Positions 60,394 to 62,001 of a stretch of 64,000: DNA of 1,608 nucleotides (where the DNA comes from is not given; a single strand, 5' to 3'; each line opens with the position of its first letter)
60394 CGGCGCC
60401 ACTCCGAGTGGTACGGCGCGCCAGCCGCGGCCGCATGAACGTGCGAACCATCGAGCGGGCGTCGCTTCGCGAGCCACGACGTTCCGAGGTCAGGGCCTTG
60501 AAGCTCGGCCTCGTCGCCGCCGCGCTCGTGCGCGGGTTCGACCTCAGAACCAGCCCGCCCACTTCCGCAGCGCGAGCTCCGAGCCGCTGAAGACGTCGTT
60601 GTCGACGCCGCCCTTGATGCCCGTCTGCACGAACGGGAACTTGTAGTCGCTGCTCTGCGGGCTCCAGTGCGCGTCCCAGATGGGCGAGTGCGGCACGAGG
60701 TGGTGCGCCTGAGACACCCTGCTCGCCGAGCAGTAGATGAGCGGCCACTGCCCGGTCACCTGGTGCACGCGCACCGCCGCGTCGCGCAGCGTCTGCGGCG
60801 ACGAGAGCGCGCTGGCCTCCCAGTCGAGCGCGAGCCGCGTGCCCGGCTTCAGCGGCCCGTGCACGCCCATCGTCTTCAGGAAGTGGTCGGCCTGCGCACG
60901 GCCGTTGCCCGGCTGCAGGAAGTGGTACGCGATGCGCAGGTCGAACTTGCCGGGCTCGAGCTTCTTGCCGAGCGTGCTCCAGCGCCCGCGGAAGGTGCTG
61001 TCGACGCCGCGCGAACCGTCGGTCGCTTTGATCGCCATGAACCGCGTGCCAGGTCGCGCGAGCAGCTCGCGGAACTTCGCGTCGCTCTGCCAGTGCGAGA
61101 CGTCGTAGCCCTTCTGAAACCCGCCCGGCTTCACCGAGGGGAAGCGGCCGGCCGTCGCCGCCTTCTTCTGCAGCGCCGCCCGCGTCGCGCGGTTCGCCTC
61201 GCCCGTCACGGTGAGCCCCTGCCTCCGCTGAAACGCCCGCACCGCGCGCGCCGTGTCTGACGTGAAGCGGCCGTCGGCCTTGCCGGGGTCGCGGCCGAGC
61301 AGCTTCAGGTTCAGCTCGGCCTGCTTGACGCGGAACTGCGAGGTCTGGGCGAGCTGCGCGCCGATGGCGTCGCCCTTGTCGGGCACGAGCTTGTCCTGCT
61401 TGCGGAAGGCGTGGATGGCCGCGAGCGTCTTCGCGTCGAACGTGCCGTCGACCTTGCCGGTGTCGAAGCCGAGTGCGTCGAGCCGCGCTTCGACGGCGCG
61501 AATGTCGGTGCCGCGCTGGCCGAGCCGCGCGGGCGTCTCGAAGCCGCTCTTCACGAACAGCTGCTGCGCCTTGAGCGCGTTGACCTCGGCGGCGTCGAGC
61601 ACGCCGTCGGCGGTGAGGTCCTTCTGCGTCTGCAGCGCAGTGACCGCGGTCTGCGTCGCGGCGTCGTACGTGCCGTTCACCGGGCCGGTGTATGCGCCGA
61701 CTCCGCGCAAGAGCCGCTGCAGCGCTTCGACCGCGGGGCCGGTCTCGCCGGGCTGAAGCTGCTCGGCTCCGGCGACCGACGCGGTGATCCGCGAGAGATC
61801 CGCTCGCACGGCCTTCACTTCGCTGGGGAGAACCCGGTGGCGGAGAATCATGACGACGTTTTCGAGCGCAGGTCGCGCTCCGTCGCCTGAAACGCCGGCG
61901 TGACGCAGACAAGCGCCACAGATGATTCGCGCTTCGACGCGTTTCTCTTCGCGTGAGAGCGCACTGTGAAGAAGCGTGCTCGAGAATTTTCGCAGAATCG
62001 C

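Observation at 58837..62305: Signal-peptide-less GH25 muramidase with four PG-binding repeats, flanked by an unknown 504-aa protein and a small Lys-rich protein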

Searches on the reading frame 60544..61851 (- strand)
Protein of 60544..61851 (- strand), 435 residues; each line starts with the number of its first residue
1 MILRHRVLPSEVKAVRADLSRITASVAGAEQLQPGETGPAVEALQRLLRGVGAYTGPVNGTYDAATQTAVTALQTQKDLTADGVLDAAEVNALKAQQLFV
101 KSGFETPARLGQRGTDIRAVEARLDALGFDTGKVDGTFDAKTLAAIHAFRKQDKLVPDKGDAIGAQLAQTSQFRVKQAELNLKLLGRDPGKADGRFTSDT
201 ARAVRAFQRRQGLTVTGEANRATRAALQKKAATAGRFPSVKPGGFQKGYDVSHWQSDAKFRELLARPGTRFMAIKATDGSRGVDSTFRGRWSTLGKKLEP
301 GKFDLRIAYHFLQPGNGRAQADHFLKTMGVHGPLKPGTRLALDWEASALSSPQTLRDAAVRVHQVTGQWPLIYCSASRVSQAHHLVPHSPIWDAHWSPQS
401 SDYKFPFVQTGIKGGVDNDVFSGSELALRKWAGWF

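Call 3: search_protein_families(library=pfam, proteins=[window:60544-61851:-], max_evalue=0.01)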
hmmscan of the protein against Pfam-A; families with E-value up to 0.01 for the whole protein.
window:60544-61851:- (435 aa): 3 families
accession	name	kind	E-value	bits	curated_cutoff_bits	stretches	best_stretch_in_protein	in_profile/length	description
PF01471.23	PG_binding_1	-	9.7e-39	131.8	23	3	175-227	5-57/57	Putative peptidoglycan binding domain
PF01183.26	Glyco_hydro_25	-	2.8e-15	57.5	27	1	250-402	2-158/180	Glycosyl hydrolases family 25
PF08823.16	PG_binding_2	-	2.6e-06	28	21.1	0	111-149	12-50/74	Putative peptidoglycan binding domain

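Call 5: search_protein_families(library=ncbifam, proteins=[window:60544-61851:-], max_evalue=1)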
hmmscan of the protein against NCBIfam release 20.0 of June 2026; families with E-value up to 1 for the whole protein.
window:60544-61851:- (435 aa): 8 families
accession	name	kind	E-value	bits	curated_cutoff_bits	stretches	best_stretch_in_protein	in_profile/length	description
TIGR02869.1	spore_SleB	equivalog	1.8e-29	103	236.5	3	30-95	5-70/201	spore cortex-lytic enzyme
NF052377.1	lmo1851_S41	exception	5.4e-25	88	725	3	170-229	388-447/468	lmo1851 family serine protease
TIGR03979.1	His_Ser_Rich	equivalog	3.3e-15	56.6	121.65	3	25-93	118-186/190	His-Xaa-Ser repeat protein HxsA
NF004786.0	PRK06132.1-3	equivalog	1.1e-10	40.9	329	2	116-154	222-260/418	hypothetical protein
NF052335.1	PdgHdaseHSB129560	equivalog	5.5e-08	32.5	500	2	40-93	275-328/330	peptidoglycan hydrolase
NF052336.1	PdgHdaseHSB100310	equivalog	3.7e-06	26.5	500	2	35-92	188-245/316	peptidoglycan hydrolase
NF038080.1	PG_bind_siph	domain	0.0027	18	55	0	28-82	3-63/76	peptidoglycan-binding protein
NF007891.0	PRK10594.1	equivalog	0.039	12.8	425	0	180-228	302-350/617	L,D-transpeptidase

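Call 6: search_protein_families(library=padloc, proteins=[window:60544-61851:-], max_evalue=1)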
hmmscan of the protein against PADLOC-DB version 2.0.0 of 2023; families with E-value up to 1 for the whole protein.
window:60544-61851:- (435 aa): 0 families

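Call 19: find_homologous_proteins(query=window:60544-61851:-)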
Query window:60544-61851:- (435 aa): 86 proteins with E <= 0.001 among 8000 candidates.
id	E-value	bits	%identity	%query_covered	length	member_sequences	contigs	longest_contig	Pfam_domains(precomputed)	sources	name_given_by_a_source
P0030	2.0e-288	974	100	100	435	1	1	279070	PF01183.27,PF08823.17,PF01471.24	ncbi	-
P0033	1.1e-210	718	72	100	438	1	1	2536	PF01183.27,PF08823.17,PF01471.24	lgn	-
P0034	6.0e-201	686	71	100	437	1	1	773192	PF01183.27,PF08823.17,PF01471.24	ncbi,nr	ncbi:MAG: peptidoglycan-binding protein [Archangiaceae bacterium]|nr:peptidoglycan-binding protein [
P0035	3.3e-186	637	68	97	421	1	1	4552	PF01183.27,PF08823.17,PF01471.24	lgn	-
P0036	1.1e-185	636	66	100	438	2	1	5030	PF01183.27,PF08823.17,PF01471.24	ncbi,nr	ncbi:MAG: putative peptidoglycan-binding protein [Myxococcaceae bacterium]|nr:putative peptidoglycan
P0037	1.2e-178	612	63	100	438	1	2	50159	PF01183.27,PF08823.17,PF01471.24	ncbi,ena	-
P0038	2.1e-176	605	63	100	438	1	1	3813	PF01183.27,PF08823.17,PF01471.24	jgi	jgi:peptidoglycan hydrolase-like protein with peptidoglycan-binding domain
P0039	1.6e-172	592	62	100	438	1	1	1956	PF01183.27,PF08823.17,PF01471.24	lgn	-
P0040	2.4e-172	592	63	100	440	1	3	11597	PF01183.27,PF08823.17,PF01471.24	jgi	jgi:peptidoglycan hydrolase-like protein with peptidoglycan-binding domain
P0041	3.4e-172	591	63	100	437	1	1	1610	PF01183.27,PF08823.17,PF01471.24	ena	-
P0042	5.7e-168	577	62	100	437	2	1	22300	PF01183.27,PF08823.17,PF01471.24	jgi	jgi:peptidoglycan hydrolase-like protein with peptidoglycan-binding domain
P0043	1.2e-166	573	61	100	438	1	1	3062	PF01183.27,PF08823.17,PF01471.24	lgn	-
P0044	6.1e-161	554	59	100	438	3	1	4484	PF01183.27,PF08823.17,PF01471.24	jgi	jgi:peptidoglycan hydrolase-like protein with peptidoglycan-binding domain/GH25 family lysozyme M1 (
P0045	4.6e-160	551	60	100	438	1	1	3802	PF01183.27,PF08823.17,PF01471.24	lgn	-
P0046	6.9e-151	521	56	100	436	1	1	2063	PF01183.27,PF01471.24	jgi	-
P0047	4.3e-146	505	57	100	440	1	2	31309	PF01183.27,PF08823.17,PF01471.24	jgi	jgi:peptidoglycan hydrolase-like protein with peptidoglycan-binding domain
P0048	9.4e-142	491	55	100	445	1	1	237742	PF01183.27,PF08823.17,PF01471.24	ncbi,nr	ncbi:MAG: peptidoglycan-binding protein [Archangiaceae bacterium]|nr:peptidoglycan-binding protein [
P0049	2.0e-139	483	55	99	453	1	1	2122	PF01183.27,PF08823.17,PF01471.24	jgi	jgi:peptidoglycan hydrolase-like protein with peptidoglycan-binding domain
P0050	1.6e-136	474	54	99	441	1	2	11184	PF01183.27,PF08823.17,PF01471.24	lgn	-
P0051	3.1e-126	440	61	77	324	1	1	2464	PF01183.27,PF01471.24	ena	-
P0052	9.3e-121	422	63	72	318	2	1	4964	PF01183.27,PF08823.17,PF01471.24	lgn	-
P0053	9.7e-110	385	43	75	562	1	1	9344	PF01183.27,PF08823.17,PF01471.24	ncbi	ncbi:MAG: peptidoglycan-binding protein [Myxococcaceae bacterium]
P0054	1.2e-107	379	57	73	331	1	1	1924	PF01183.27,PF08823.17,PF01471.24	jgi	jgi:GH25 family lysozyme M1 (1,4-beta-N-acetylmuramidase)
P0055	5.6e-97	343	58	64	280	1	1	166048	PF01183.27,PF01471.24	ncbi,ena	-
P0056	3.1e-80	288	37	93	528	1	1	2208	PF01183.27,PF08823.17,PF01471.24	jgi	jgi:peptidoglycan hydrolase-like protein with peptidoglycan-binding domain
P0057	1.6e-67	246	59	45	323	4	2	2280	PF01183.27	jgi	jgi:GH25 family lysozyme M1 (1,4-beta-N-acetylmuramidase)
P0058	1.9e-66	243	56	53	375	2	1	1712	PF00877.26,PF08823.17,PF01471.24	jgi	jgi:peptidoglycan hydrolase-like protein with peptidoglycan-binding domain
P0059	3.1e-65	239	49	58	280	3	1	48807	PF09374.16,PF01183.27,PF01471.24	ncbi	-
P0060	2.0e-64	236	57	45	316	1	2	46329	PF01183.27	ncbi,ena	-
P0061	4.7e-64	235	58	45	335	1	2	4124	PF01183.27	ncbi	-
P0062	1.2e-62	230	58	43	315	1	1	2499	PF01183.27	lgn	-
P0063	2.7e-62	229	56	45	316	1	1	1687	PF01183.27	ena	-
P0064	2.8e-62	229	57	43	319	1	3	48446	PF01183.27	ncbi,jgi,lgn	ncbi:MAG: GH25 family lysozyme [Myxococcaceae bacterium]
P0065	5.8e-62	228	57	44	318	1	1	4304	PF01183.27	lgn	-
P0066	1.5e-61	227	56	43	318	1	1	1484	PF01183.27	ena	-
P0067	1.9e-61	226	56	43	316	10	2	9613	PF01183.27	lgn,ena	-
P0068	3.3e-61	226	53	53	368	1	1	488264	PF00877.26,PF08823.17,PF05382.20,PF01471.24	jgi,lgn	-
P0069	8.8e-61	224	53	49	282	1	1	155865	PF01183.27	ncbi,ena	-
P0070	1.8e-60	223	47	55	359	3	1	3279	PF01183.27,PF01476.27,PF01471.24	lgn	-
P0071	1.8e-60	223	57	45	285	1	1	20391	PF01183.27,PF01476.27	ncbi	-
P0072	3.9e-58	215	48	52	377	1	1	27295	PF01183.27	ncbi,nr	ncbi:MAG: Lyzozyme [Cyanobacteria bacterium RYN_339]|nr:Lyzozyme [Cyanobacteria bacterium RYN_339]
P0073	3.5e-57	212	52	45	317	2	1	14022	PF01183.27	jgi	jgi:GH25 family lysozyme M1 (1,4-beta-N-acetylmuramidase)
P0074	4.4e-57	212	39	56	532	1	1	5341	PF00182.25,PF08823.17,PF01471.24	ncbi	-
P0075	1.9e-56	210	41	55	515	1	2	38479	PF09374.16,PF00182.25,PF08823.17,PF01471.24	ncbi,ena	-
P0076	3.1e-56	209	55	43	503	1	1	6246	PF01183.27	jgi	jgi:GH25 family lysozyme M1 (1,4-beta-N-acetylmuramidase)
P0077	6.0e-56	208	55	43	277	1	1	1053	PF01183.27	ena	-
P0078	2.8e-55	206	53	43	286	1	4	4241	PF01183.27,PF01476.27,PF23473.2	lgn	-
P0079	1.4e-54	204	52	45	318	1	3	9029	PF01183.27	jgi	jgi:GH25 family lysozyme M1 (1,4-beta-N-acetylmuramidase)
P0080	5.9e-52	195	52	43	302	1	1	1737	PF01183.27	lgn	-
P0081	3.0e-47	180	41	56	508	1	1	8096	PF05257.23,PF08823.17,PF01471.24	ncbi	ncbi:MAG: peptidoglycan-binding protein [Myxococcaceae bacterium]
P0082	1.7e-46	177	38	52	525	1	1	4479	PF08823.17,PF01510.31,PF01471.24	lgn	-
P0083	1.0e-37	148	50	37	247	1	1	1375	PF08823.17,PF01471.24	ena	-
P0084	2.6e-21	94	38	29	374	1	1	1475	PF09374.16,PF08823.17,PF01471.24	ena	-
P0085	4.5e-18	84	27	45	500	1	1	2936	PF01551.30,PF09374.16,PF08823.17,PF01471.24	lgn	-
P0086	1.6e-17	82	29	45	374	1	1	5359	PF09374.16,PF08823.17,PF01471.24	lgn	-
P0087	2.4e-16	78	36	27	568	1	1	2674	PF09374.16,PF08823.17,PF01471.24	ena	-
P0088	1.9e-11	62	36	46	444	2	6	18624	PF09374.16,PF13472.13,PF01471.24,PF00657.29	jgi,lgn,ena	-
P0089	5.3e-11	60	33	27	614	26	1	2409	PF08823.17,PF03734.20,PF01471.24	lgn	-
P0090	2.4e-10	58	28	45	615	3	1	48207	PF01551.30,PF09374.16,PF08823.17,PF01471.24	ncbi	-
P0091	4.4e-10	57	34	26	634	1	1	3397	PF01551.30,PF09374.16,PF08823.17,PF01471.24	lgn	-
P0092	5.4e-10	57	28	48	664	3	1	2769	PF09374.16,PF03734.20,PF01471.24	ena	-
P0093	2.7e-8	51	35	28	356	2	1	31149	PF09374.16,PF01520.24,PF01471.24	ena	-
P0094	2.9e-8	51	28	29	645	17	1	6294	PF09374.16,PF06347.20,PF01471.24,PF08239.18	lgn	-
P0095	3.9e-8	51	35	32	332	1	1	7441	PF09374.16,PF01520.24,PF01471.24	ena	-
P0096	5.5e-7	47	38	29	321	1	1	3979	PF09374.16,PF08823.17,PF01520.24,PF01471.24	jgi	jgi:N-acetylmuramoyl-L-alanine amidase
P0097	1.8e-6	45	34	27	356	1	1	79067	PF09374.16,PF01520.24,PF01471.24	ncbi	-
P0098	4.4e-6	44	37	25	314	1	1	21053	PF01551.30,PF09374.16,PF01471.24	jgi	jgi:murein DD-endopeptidase MepM/ murein hydrolase activator NlpD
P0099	4.6e-6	44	30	29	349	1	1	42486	PF09374.16,PF08823.17,PF01520.24,PF01471.24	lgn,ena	-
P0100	6.0e-6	44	31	26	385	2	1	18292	PF08823.17,PF01471.24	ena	-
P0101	1.0e-5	43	32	29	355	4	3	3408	PF09374.16,PF01520.24,PF01471.24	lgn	-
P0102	1.6e-5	42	30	42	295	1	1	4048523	PF01183.27,PF01471.24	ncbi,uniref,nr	ncbi:GH25 family lysozyme [Saxibacter everestensis]|uniref:GH25 family lysozyme n=1 Tax=Saxibacter e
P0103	2.3e-5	42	30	31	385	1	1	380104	PF08823.17,PF01471.24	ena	-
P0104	6.1e-5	40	31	29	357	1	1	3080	PF09374.16,PF01520.24,PF01471.24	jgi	jgi:N-acetylmuramoyl-L-alanine amidase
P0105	6.3e-5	40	34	25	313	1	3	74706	PF09374.16,PF01520.24,PF01471.24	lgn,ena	-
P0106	1.5e-4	39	30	28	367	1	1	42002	PF08823.17,PF01471.24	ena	-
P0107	1.6e-4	39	34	29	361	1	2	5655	PF09374.16,PF01520.24,PF01471.24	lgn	-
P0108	3.1e-4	38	33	24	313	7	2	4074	PF09374.16,PF01520.24,PF01471.24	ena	-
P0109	3.6e-4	38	32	30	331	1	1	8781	PF09374.16,PF01471.24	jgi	jgi:N-acetylmuramoyl-L-alanine amidase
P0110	4.1e-4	38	31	26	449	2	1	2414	PF01471.24,PF08924.18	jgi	jgi:hypothetical protein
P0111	4.4e-4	37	33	27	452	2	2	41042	PF01471.24,PF08924.18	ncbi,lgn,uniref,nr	ncbi:DUF1906 domain-containing protein [Microbacterium sp. ARD31]|uniref:glycoside hydrolase domain-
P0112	4.5e-4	37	33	29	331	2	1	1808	PF08823.17,PF01520.24,PF01471.24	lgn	-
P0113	6.4e-4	37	41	14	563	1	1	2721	PF01471.24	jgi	jgi:peptidoglycan hydrolase-like protein with peptidoglycan-binding domain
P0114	6.4e-4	37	30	26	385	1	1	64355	PF08823.17,PF01471.24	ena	-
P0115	7.1e-4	37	33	27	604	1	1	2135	PF09374.16,PF00515.35,PF13432.13,PF13181.13,PF01471.24,PF07719.24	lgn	-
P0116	8.4e-4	36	55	11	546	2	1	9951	PF01471.24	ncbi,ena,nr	ncbi:MAG: peptidoglycan-binding protein [Maritimibacter sp.]|nr:peptidoglycan-binding protein [Marit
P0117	8.7e-4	36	45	14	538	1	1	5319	PF13768.13,PF00092.35,PF08823.17,PF13519.13,PF01471.24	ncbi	-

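Call 20: find_encoding_contigs(protein=P0034, flank=8000, max_places=2)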
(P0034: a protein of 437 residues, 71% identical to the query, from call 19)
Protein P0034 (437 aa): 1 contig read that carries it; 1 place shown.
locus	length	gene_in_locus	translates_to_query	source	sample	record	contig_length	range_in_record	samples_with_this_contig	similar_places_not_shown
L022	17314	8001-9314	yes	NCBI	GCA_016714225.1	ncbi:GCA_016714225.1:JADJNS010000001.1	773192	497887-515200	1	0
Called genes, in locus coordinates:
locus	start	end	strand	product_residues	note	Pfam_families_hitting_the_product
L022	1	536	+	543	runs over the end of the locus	-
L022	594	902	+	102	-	-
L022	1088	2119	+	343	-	PF01209:Ubie_methyltran (weak), PF13847:Methyltransf_31 (weak), PF08241:Methyltransf_11, PF08242:Methyltransf_12 (faint), PF13649:Methyltransf_25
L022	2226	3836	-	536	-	-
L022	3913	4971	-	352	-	PF00656:Peptidase_C14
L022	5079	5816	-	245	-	-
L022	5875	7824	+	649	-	-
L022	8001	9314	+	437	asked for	PF01471:PG_binding_1, PF08823:PG_binding_2 (faint), PF01471:PG_binding_1, PF01183:Glyco_hydro_25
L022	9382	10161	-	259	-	-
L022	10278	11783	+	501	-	PF03109:ABC1 (faint), PF00069:Pkinase, PF07714:PK_Tyr_Ser-Thr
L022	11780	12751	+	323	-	PF07224:Chlorophyllase (weak), PF00135:COesterase, PF20434:BD-FAE, PF07859:Abhydrolase_3, PF12697:Abhydrolase_6 (weak), PF00326:Peptidase_S9 (faint)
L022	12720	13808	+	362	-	PF21813:DUF6882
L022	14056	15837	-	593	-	PF16697:Yop-YscD_cpl, PF00498:FHA, PF01590:GAF (weak), PF00211:Guanylate_cyc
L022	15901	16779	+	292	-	PF00702:Hydrolase, PF13419:HAD_2 (faint), PF13242:Hydrolase_like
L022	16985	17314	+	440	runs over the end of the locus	PF01979:Amidohydro_1, PF12890:DHOase, PF07969:Amidohydro_3 (weak)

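Call 21: find_encoding_contigs(protein=P0048, flank=8000, max_places=2)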
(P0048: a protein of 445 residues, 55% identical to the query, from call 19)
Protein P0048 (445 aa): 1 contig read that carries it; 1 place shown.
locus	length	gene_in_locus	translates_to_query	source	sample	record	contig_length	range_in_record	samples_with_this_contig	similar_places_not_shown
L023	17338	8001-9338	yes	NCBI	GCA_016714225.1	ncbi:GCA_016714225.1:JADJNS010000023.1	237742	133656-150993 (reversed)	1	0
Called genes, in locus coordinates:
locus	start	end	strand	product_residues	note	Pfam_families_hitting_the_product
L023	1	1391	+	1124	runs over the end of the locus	PF07705:CARDB, PF16116:DUF4832 (faint), PF07705:CARDB, PF05345:He_PIG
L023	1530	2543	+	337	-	PF00990:GGDEF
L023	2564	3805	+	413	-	PF00389:2-Hacid_dh, PF02826:2-Hacid_dh_C, PF03446:NAD_binding_2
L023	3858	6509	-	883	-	PF03176:MMPL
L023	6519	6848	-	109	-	-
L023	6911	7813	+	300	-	PF08240:ADH_N, PF00107:ADH_zinc_N (weak), PF13602:ADH_zinc_N_2 (weak)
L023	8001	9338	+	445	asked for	PF08823:PG_binding_2 (faint), PF01471:PG_binding_1, PF01183:Glyco_hydro_25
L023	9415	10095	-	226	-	PF05019:Coq4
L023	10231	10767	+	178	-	PF00440:TetR_N, PF17918:TetR_C_15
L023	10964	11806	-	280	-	PF06977:SdiA-regulated, PF13449:Phytase-like (weak)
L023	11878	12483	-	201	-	PF03483:B3_4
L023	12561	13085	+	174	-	PF13091:PLDc_2, PF00614:PLDc (weak)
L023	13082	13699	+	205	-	PF00702:Hydrolase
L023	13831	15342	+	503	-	PF02985:HEAT (faint), PF13646:HEAT_2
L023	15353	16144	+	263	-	PF00142:Fer4_NifH (weak), PF01656:CbiA, PF02374:ArsA_ATPase (weak), PF06564:CBP_BcsQ, PF09140:MipZ, PF10609:ParA, PF13614:AAA_31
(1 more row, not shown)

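Call 22: find_encoding_contigs(protein=P0037, flank=8000, max_places=2)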
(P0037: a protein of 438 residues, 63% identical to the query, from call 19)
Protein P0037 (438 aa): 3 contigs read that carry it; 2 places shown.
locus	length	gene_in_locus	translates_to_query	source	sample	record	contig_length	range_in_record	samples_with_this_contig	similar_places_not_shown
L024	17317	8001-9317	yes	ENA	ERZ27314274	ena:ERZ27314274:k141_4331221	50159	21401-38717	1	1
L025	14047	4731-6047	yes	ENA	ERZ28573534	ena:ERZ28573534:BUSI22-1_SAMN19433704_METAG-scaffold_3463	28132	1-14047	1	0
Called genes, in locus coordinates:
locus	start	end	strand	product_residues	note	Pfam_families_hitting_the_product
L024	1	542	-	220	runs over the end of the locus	PF01252:Peptidase_A8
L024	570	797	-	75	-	-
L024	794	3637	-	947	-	PF00133:tRNA-synt_1, PF09334:tRNA-synt_1g, PF01406:tRNA-synt_1e (weak), PF08264:Anticodon_1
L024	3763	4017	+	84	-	-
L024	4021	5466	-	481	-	PF16697:Yop-YscD_cpl, PF00498:FHA, PF00158:Sigma54_activat, PF14532:Sigma54_activ_2, PF07724:AAA_2 (weak), PF07728:AAA_5, PF25601:AAA_lid_14, PF02954:HTH_8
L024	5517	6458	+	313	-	PF18030:Rimk_N, PF14397:ATPgrasp_ST (faint), PF02655:ATP-grasp_3 (weak), PF02955:GSH-S_ATP, PF08443:RimK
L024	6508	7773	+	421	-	-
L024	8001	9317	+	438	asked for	PF01471:PG_binding_1, PF08823:PG_binding_2 (faint), PF01471:PG_binding_1, PF01183:Glyco_hydro_25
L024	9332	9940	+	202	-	-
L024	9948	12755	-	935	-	PF15780:ASH (faint), PF22544:HYDIN_VesB_CFA65-like_Ig (faint), PF24507:Ig_CFAP65_4th (faint), PF00635:Motile_Sperm (faint), PF22067:Cep192_D3 (faint), PF22073:Cep192_D4 (faint), PF22076:Cep192_D6 (faint), PF24816:Ig_CFAP65__9th (faint), +1 more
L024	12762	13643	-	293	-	-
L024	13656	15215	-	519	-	PF00069:Pkinase, PF03109:ABC1 (faint), PF07714:PK_Tyr_Ser-Thr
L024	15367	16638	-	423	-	-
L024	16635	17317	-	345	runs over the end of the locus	PF01839:FG-GAP (faint), PF13517:FG-GAP_3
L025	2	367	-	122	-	?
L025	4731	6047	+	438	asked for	PF01471:PG_binding_1, PF08823:PG_binding_2 (faint), PF01471:PG_binding_1, PF01183:Glyco_hydro_25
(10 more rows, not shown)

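Call 41: search_protein_families(library=phrogs, proteins=[window:60544-61851:-], max_evalue=0.01)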
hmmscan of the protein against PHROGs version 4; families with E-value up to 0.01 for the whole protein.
window:60544-61851:- (435 aa): 16 families
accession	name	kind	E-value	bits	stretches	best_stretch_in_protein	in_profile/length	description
phrog_1493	-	lysis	1.1e-21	78.5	3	175-239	250-317/394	endolysin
phrog_1224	-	head and packaging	1.4e-21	78.2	3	32-96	4-67/438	endolysin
phrog_2649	-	lysis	1.5e-20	75.2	3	174-234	183-242/261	endolysin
phrog_291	-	lysis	7.9e-15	55.6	1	246-401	113-267/509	endolysin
phrog_6745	-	lysis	8.8e-11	42.3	1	247-408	5-166/396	endolysin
phrog_1512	-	lysis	2.7e-09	38.5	0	22-108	167-257/314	endolysin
phrog_6219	-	lysis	7.2e-09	36.6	0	247-376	3-129/326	endolysin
phrog_17001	-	lysis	5.5e-08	33.7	1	118-227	5-108/265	endolysin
phrog_102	-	lysis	1.2e-05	25.9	0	190-230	38-81/369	endolysin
phrog_6707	-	lysis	1.7e-05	24.8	0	174-228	189-243/311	endolysin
phrog_17214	-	lysis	3.2e-05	24.7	0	192-217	274-302/322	endolysin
phrog_9589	-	lysis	0.00011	23.1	0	167-235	204-276/281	endolysin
phrog_23452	-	unknown function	0.00013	23.1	0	191-223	85-117/135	-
phrog_16428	-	lysis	0.00014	21.7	0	45-94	467-519/520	endolysin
phrog_880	-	lysis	0.0002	21.8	0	176-229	377-433/435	endolysin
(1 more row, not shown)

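Call 42: search_dna_similar(query=window:60544-61851:-, collection=phages, mode=protein, max_rows=15)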
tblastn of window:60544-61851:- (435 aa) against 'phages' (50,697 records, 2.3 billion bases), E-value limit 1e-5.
Records with a match: 10; places in all: 11; records where one place covers at least 80% of the query: 0.
Best place of each record, by identity: <60% 10.
By first word of the organism name: Oenococcus 3; Geobacillus 3; Wolbachia 2; Bacteriophage 1; Phage 1.
By host as written in the record: - 2; Oenococcus oeni 2; Geobacillus stearothermophilus 2184 2; Wolbachia sp. wRi_AMD 1; Geobacillus thermodenitrificans 1; Allonemobius socius 1; Oenococcus oeni IOEB S277 1.
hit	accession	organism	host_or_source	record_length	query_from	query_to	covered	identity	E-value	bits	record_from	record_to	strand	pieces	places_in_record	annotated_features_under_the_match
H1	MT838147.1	Bacteriophage sp.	human fecal samples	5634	22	245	51%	29.0%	2e-8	62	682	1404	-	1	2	record has no annotation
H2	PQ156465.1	Oenococcus phage Krappator27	Oenococcus oeni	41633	247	433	43%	28.2%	4e-6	55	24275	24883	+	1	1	endolysin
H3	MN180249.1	Wolbachia phage WO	Wolbachia sp. wRi_AMD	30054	250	401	35%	32.5%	7e-8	61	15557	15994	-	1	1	lyzozyme M1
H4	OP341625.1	Geobacillus phage vB_GthS_PK2.1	Geobacillus thermodenitrificans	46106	247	396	34%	32.1%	9e-7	57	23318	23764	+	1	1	endolysin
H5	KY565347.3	Geobacillus phage TP-84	Geobacillus stearothermophilus 2184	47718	247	396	34%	30.6%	1e-6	57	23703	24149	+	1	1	endolysin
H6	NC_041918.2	Geobacillus phage TP-84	Geobacillus stearothermophilus 2184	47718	247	396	34%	30.6%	1e-6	57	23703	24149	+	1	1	endolysin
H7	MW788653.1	Wolbachia phage WO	Allonemobius socius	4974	250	399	34%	30.5%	2e-7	60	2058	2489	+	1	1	putative N-acetylmuramoyl-L-alanine amidase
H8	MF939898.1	Oenococcus phage vB_OeS_unk162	Oenococcus oeni IOEB S277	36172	247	397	35%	29.9%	6e-8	61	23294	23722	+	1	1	lysin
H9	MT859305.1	Oenococcus phage Vinitor-27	Oenococcus oeni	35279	247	380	31%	32.6%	5e-7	58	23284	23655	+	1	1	lysin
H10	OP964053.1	Phage Vinitor23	wine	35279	247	380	31%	32.6%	5e-7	58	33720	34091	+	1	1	record has no annotation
